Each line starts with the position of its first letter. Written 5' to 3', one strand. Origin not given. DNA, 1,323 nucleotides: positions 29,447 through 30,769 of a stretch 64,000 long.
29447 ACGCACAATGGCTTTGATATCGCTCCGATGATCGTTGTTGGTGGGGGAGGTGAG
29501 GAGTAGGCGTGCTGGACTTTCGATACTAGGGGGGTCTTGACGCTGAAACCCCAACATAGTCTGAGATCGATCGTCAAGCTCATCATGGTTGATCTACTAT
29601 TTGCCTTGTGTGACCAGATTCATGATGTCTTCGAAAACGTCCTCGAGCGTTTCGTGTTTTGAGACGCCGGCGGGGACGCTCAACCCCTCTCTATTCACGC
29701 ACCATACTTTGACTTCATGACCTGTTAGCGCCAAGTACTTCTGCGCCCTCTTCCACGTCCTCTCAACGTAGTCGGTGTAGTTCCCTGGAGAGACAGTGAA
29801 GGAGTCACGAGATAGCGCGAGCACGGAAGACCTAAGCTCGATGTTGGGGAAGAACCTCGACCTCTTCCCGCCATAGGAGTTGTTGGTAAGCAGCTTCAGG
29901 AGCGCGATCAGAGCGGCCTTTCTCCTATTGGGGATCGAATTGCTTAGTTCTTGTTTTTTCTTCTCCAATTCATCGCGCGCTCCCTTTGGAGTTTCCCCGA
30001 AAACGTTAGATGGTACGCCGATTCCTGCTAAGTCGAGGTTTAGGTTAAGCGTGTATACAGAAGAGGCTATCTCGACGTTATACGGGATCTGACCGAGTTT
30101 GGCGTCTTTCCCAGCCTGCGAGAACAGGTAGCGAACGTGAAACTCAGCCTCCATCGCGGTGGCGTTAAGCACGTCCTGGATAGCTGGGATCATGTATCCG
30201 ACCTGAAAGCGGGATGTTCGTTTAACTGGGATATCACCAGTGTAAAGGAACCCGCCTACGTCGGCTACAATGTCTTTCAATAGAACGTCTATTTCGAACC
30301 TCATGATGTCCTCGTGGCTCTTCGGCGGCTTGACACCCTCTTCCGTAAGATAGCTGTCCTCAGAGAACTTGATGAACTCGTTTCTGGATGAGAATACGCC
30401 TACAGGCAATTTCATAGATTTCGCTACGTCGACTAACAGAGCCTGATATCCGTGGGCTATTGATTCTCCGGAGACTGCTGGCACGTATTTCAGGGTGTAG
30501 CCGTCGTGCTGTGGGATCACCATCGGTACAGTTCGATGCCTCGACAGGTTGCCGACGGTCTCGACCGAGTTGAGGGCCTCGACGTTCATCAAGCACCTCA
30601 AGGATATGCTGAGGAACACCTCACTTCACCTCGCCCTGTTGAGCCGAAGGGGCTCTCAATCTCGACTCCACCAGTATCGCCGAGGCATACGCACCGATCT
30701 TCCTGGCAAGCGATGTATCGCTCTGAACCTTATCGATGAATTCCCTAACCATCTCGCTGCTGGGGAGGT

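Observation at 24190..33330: Lower-GC island carrying an array-less, adaptation-less type I-A CRISPR-Cas interference cassette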

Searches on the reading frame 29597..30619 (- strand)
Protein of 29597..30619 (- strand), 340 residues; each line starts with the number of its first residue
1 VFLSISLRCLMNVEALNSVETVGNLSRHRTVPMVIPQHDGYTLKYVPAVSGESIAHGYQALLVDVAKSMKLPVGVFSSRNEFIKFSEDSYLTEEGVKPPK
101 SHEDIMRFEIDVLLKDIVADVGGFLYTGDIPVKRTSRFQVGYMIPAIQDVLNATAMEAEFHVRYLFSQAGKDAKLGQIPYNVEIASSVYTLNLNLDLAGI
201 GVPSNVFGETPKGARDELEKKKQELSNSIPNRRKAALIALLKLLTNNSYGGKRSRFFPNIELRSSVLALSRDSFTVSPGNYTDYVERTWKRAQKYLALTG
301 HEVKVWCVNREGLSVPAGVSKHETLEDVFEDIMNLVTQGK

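Call 4: search_protein_families(library=pfam, proteins=[window:29597-30619:-], max_evalue=0.01)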
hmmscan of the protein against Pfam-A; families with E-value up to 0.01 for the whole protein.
window:29597-30619:- (340 aa): 1 family
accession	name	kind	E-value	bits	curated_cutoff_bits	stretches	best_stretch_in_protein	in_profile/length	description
PF01905.21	DevR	-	2.6e-68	230.5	23.8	1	5-288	1-269/270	CRISPR-associated negative auto-regulator DevR/Csa2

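Call 5: search_protein_families(library=ncbifam, proteins=[window:29597-30619:-], max_evalue=0.01)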
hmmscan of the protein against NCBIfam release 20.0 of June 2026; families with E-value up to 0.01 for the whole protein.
window:29597-30619:- (340 aa): 3 families
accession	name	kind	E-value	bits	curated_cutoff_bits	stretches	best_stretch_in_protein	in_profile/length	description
TIGR02583.1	DevR_archaea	exception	1.5e-74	250.8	212.6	1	2-288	1-278/284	type I-A CRISPR-associated protein Cas7/Csa2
TIGR01875.1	cas_MJ0381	subfamily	9.2e-39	133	67.3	1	4-270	2-236/240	DevR family CRISPR-associated autoregulator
TIGR02585.1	cas_Cst2_DevR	exception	7e-09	35.2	72.75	1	120-272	83-237/321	type I-B CRISPR-associated protein Cas7/Cst2/DevR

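Call 10: find_encoding_contigs(protein=window:29597-30619:-, flank=10000, max_places=6)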
Protein window:29597-30619:- (340 aa): no gene with exactly this product is on record in the collection.

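Call 11: find_homologous_proteins(query=window:29597-30619:-, max_evalue=1e-10)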
Query window:29597-30619:- (340 aa): 491 proteins with E <= 1e-10 among 4812 candidates; the best 120 are listed.
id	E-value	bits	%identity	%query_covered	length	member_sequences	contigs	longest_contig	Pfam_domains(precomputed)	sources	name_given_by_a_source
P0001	1.3e-221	752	100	100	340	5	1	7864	PF01905.22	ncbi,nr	ncbi:MAG: type I-A CRISPR-associated protein Cas7/Csa2 [Aigarchaeota archaeon]|nr:type I-A CRISPR-as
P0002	5.7e-185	632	84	100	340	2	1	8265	PF01905.22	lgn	-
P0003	1.0e-145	503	66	100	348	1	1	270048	PF01905.22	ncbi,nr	ncbi:MAG: type I-A CRISPR-associated protein Cas7/Csa2 [Nitrososphaerota archaeon]|nr:type I-A CRISP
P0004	1.5e-127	443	60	98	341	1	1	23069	PF01905.22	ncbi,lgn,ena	-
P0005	1.2e-123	431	59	100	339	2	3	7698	PF01905.22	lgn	-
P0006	1.4e-120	420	59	99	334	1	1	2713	PF01905.22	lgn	-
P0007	2.9e-118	413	57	98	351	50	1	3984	PF01905.22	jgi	jgi:CRISPR-associated protein Csa2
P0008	7.3e-118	411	57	99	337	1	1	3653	PF01905.22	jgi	jgi:CRISPR-associated regulatory protein, Csa2 family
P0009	1.4e-117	411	57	98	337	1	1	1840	PF01905.22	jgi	-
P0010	2.2e-117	410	57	100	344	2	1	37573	PF01905.22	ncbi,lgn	-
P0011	3.7e-117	409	56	99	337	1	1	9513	PF01905.22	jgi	-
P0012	4.0e-117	409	59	98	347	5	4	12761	PF01905.22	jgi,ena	-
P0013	5.9e-117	408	56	99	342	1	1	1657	PF01905.22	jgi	-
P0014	6.9e-117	408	56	99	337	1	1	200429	PF01905.22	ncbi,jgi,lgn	-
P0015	9.6e-117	408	56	99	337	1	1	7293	PF01905.22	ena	-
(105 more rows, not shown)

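Call 12: find_encoding_contigs(protein=P0001, flank=10000, max_places=6)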
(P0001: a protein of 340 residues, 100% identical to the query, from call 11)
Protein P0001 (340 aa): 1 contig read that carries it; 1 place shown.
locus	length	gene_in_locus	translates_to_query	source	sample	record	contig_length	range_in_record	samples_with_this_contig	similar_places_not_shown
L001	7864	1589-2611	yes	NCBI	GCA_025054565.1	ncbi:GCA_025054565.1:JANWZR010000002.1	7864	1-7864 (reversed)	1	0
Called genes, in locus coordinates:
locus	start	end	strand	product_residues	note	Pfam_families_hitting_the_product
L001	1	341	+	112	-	?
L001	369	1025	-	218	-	PF22662:Csa3_N, PF13412:HTH_24 (weak)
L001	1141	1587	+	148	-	PF09702:Cas_Csa5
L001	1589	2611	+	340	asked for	PF01905:DevR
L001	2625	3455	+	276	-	-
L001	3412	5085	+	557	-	PF00270:DEAD, PF00271:Helicase_C, PF22590:Cas3-like_C_2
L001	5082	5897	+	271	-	PF01966:HD (faint)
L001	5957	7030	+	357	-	PF27795:CRISPR-assoc_prot_CsaX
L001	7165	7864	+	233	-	PF10040:CRISPR_Cas6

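Call 13: find_encoding_contigs(protein=P0003, flank=10000, max_places=4)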
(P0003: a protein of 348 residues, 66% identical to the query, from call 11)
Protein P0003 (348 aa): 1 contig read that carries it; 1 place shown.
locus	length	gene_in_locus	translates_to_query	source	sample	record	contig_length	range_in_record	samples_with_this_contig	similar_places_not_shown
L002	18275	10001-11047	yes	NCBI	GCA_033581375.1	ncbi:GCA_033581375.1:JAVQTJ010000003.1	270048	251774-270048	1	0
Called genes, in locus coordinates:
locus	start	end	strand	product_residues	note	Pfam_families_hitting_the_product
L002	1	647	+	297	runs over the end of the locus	PF00753:Lactamase_B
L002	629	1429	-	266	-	PF00149:Metallophos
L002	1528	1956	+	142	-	PF01814:Hemerythrin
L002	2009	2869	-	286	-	-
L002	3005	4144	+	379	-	-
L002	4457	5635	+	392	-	PF07690:MFS_1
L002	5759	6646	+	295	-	PF18551:TackOD1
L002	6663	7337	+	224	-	PF00702:Hydrolase, PF12710:HAD (weak), PF13419:HAD_2, PF13242:Hydrolase_like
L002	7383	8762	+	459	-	PF13660:DUF4147, PF05161:MOFRL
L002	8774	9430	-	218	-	PF22662:Csa3_N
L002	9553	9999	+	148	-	PF09702:Cas_Csa5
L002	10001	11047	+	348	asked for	PF01905:DevR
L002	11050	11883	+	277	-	PF09704:Cas_Cas5d (weak)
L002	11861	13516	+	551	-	PF00270:DEAD (weak), PF00271:Helicase_C, PF22590:Cas3-like_C_2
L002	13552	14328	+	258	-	-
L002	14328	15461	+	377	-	PF27795:CRISPR-assoc_prot_CsaX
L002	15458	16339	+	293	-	PF10040:CRISPR_Cas6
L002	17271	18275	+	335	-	PF01867:Cas_Cas1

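Call 14: find_encoding_contigs(protein=P0002, flank=10000, max_places=4)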
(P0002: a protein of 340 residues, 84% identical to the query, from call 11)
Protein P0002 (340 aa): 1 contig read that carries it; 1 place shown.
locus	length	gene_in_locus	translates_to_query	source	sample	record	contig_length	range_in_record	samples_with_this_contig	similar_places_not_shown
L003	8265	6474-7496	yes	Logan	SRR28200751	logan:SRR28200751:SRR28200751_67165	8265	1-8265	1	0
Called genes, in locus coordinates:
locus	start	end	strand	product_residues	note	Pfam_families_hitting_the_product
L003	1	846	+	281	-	?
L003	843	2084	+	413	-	PF12698:ABC2_membrane_3, PF01061:ABC2_membrane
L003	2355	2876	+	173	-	PF01558:POR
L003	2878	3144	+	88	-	PF13187:Fer4_9 (faint), PF13237:Fer4_10 (weak), PF14697:Fer4_21, PF12838:Fer4_7 (weak), PF12797:Fer4_2 (weak), PF00037:Fer4, PF12837:Fer4_6 (weak)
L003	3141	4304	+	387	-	PF01855:POR_N, PF17147:PFOR_II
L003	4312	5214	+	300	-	PF02775:TPP_enzyme_C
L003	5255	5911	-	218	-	PF19810:HFX_2341_N (weak), PF22662:Csa3_N, PF13412:HTH_24 (faint), PF22665:WHD_DUF6293 (faint)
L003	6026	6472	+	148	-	PF09702:Cas_Csa5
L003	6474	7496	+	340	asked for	PF01905:DevR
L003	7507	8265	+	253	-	?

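Call 25: find_related_loci(query=A2, collection=metagenome_contigs, flank=10000)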
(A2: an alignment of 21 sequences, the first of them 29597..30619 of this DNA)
Query A2 (340 aa) in metagenome_contigs; peptide patterns used: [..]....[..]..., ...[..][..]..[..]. (x = any residue, [..] = any of these).
129 stretches matched a pattern; 98 encode a relative of the query (tblastn E <= 1e-3); the best 80 are kept; 80 distinct loci.
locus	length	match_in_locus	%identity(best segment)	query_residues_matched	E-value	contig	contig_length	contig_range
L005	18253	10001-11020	57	1-340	4e-129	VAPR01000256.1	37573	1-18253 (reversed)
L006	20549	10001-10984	57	1-334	3e-128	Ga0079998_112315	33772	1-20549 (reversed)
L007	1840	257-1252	57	1-333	1e-137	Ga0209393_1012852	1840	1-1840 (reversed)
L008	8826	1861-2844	57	1-334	7e-128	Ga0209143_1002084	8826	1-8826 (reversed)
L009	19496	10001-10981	59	1-333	1e-127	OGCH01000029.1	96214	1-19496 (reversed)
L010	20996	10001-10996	57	1-333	5e-127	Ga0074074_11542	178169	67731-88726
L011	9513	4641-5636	57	1-333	3e-127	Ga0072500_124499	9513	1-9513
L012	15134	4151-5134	56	1-334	5e-127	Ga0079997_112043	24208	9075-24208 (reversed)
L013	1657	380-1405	56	1-338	8e-137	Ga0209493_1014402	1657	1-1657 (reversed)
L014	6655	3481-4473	56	1-333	8e-126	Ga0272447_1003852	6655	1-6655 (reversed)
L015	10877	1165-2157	56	1-333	3e-125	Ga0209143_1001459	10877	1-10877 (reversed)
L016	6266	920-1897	58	1-334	3e-124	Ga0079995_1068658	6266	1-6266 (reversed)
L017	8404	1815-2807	57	1-333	1e-123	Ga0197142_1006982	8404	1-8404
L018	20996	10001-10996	59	1-334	2e-123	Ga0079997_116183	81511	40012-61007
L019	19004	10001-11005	57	1-338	3e-123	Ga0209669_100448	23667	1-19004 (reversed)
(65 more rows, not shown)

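Call 32: find_homologous_proteins(query=L002:17271-18275:+, max_evalue=1e-20)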
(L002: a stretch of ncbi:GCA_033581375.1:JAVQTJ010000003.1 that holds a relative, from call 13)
Query L002:17271-18275:+ (335 aa): 139 proteins with E <= 1e-20 among 8000 candidates; the best 120 are listed.
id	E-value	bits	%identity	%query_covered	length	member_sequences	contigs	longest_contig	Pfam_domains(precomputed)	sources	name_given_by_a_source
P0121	1.1e-209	713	100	100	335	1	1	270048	PF01867.22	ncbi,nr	ncbi:MAG: CRISPR-associated endonuclease Cas1, partial [Nitrososphaerota archaeon]|nr:CRISPR-associa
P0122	6.1e-179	612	86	100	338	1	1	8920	PF01867.22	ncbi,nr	ncbi:MAG: CRISPR-associated endonuclease Cas1 [Nitrososphaerota archaeon]|nr:CRISPR-associated endon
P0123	1.1e-149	516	71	100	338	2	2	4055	PF01867.22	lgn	-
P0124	2.5e-133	462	65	100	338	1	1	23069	PF01867.22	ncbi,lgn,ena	-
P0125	8.8e-133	460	63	99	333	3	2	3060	PF01867.22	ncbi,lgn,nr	ncbi:MAG: CRISPR-associated endonuclease Cas1 [Thaumarchaeota archaeon]|nr:CRISPR-associated endonuc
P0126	1.4e-118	414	57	100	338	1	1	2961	PF01867.22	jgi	-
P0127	5.0e-116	405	55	100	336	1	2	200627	PF01867.22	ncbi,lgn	ncbi:MAG: CRISPR-associated endonuclease Cas1 [Nitrososphaerales archaeon]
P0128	5.9e-115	402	59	100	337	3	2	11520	PF01867.22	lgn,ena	-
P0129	6.1e-111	389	58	100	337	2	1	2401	PF01867.22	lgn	-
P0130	3.0e-93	331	50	100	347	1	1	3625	PF01867.22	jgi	-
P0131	1.2e-91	325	49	100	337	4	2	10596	PF01867.22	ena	-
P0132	5.8e-91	323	49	100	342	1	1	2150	PF01867.22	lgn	-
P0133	1.3e-90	322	47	100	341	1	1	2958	PF01867.22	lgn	-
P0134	2.3e-90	321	49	99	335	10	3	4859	PF01867.22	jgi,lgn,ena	-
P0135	3.5e-90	321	51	99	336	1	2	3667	PF01867.22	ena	-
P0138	5.0e-89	317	51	99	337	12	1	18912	PF01867.22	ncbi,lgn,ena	-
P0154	4.9e-84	300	45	99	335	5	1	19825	PF01867.22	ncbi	ncbi:MAG: CRISPR-associated endonuclease Cas1 [Nitrososphaeria archaeon]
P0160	2.0e-83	298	47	100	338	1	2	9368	PF01867.22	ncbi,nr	ncbi:MAG: CRISPR-associated endonuclease Cas1 [Nitrososphaerota archaeon]|nr:CRISPR-associated endon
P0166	1.1e-82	296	46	100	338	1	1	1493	PF01867.22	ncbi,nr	ncbi:MAG: CRISPR-associated endonuclease Cas1 [Nitrososphaerales archaeon]|nr:CRISPR-associated endo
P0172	5.1e-82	294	45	99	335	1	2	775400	PF01867.22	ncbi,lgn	ncbi:MAG: CRISPR-associated endonuclease Cas1 [Nitrososphaeria archaeon]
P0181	3.4e-80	288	46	100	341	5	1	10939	PF01867.22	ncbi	ncbi:MAG: CRISPR-associated endonuclease Cas1 [Nitrososphaerota archaeon]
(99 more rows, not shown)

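Call 33: find_encoding_contigs(protein=P0123, flank=10000, max_places=6)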
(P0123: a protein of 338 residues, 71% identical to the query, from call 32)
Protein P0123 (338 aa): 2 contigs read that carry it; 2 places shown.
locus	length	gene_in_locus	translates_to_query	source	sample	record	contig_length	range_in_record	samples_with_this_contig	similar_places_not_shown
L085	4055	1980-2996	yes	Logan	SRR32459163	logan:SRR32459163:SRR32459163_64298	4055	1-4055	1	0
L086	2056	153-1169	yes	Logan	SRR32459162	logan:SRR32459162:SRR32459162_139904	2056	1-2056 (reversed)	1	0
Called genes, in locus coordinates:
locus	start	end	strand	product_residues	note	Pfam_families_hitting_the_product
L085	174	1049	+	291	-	PF10040:CRISPR_Cas6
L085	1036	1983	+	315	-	PF06023:Csa1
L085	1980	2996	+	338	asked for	PF01867:Cas_Cas1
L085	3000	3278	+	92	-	PF09827:CRISPR_Cas2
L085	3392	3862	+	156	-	PF12705:PDDEXK_1, PF01930:Cas_Cas4, PF06023:Csa1 (weak)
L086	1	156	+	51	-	?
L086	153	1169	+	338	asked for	PF01867:Cas_Cas1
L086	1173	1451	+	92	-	PF09827:CRISPR_Cas2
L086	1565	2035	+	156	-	PF12705:PDDEXK_1, PF01930:Cas_Cas4, PF06023:Csa1 (weak)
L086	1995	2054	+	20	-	?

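Call 34: find_encoding_contigs(protein=P0125, flank=10000, max_places=6)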
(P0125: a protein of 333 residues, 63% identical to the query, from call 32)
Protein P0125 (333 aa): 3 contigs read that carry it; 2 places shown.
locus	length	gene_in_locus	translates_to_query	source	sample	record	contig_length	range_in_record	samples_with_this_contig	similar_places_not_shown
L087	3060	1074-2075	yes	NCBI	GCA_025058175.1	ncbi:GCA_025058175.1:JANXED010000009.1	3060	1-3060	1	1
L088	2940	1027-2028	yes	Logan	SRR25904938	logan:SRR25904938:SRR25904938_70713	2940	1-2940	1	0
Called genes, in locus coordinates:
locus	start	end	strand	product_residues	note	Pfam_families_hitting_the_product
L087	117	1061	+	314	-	PF06023:Csa1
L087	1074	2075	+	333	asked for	PF01867:Cas_Cas1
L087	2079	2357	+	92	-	PF09827:CRISPR_Cas2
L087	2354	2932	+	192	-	PF06023:Csa1 (faint), PF01930:Cas_Cas4, PF12705:PDDEXK_1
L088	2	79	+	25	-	?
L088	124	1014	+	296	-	PF06023:Csa1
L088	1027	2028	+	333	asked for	PF01867:Cas_Cas1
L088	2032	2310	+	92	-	PF09827:CRISPR_Cas2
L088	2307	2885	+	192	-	PF06023:Csa1 (faint), PF01930:Cas_Cas4, PF12705:PDDEXK_1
